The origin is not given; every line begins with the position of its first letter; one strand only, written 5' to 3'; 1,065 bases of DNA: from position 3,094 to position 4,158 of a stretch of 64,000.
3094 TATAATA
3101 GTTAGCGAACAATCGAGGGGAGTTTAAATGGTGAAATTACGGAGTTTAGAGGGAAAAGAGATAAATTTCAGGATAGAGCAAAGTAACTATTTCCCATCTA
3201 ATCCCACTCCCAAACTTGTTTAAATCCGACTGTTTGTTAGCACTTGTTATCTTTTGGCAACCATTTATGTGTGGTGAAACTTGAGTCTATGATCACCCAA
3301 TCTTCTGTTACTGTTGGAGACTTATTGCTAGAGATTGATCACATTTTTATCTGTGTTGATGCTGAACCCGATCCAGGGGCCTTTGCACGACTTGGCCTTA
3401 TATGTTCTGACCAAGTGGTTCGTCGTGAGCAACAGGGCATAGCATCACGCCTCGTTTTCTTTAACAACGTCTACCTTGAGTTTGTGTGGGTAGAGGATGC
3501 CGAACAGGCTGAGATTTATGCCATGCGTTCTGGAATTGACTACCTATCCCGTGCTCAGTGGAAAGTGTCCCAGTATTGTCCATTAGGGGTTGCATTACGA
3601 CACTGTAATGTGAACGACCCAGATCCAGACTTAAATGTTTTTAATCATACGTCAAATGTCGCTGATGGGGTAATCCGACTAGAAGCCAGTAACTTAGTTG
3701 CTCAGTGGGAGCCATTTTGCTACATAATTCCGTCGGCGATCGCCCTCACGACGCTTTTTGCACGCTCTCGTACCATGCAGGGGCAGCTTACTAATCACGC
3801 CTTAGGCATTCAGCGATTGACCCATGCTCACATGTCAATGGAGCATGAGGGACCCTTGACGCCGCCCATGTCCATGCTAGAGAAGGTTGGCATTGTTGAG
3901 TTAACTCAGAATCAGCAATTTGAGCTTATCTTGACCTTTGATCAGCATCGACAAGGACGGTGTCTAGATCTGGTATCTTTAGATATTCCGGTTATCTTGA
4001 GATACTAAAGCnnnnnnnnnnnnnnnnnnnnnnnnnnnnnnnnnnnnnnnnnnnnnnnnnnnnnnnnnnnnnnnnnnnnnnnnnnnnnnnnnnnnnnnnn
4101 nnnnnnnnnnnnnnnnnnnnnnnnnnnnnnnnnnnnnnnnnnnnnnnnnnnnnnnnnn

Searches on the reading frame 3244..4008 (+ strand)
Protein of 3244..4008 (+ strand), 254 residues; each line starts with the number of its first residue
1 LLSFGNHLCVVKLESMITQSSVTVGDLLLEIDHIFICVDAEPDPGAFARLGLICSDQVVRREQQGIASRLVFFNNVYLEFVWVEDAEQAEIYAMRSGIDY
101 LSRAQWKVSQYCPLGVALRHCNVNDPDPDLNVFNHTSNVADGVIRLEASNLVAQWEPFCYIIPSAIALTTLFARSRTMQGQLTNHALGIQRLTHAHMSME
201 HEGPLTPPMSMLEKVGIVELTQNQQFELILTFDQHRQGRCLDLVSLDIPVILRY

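Call 4: search_protein_families(library=pfam, proteins=[window:3244-4008:+], max_evalue=0.01)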
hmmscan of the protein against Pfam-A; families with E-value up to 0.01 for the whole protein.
window:3244-4008:+ (254 aa): 1 family
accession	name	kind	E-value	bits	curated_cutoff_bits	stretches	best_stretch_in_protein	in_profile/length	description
PF13468.12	Glyoxalase_3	-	0.0012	19.3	25.1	1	31-100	1-71/176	Glyoxalase-like domain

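Call 5: search_protein_families(library=ncbifam, proteins=[window:3244-4008:+], max_evalue=0.01)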
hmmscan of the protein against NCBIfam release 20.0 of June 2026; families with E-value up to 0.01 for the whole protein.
window:3244-4008:+ (254 aa): 0 families

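Call 53: search_protein_families(library=pfam, proteins=[window:3244-4008:+], max_evalue=5)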
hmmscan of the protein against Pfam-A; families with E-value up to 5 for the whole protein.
window:3244-4008:+ (254 aa): 1 family
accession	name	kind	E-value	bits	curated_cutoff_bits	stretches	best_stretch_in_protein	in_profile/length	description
PF13468.12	Glyoxalase_3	-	0.0012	19.3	25.1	1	31-100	1-71/176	Glyoxalase-like domain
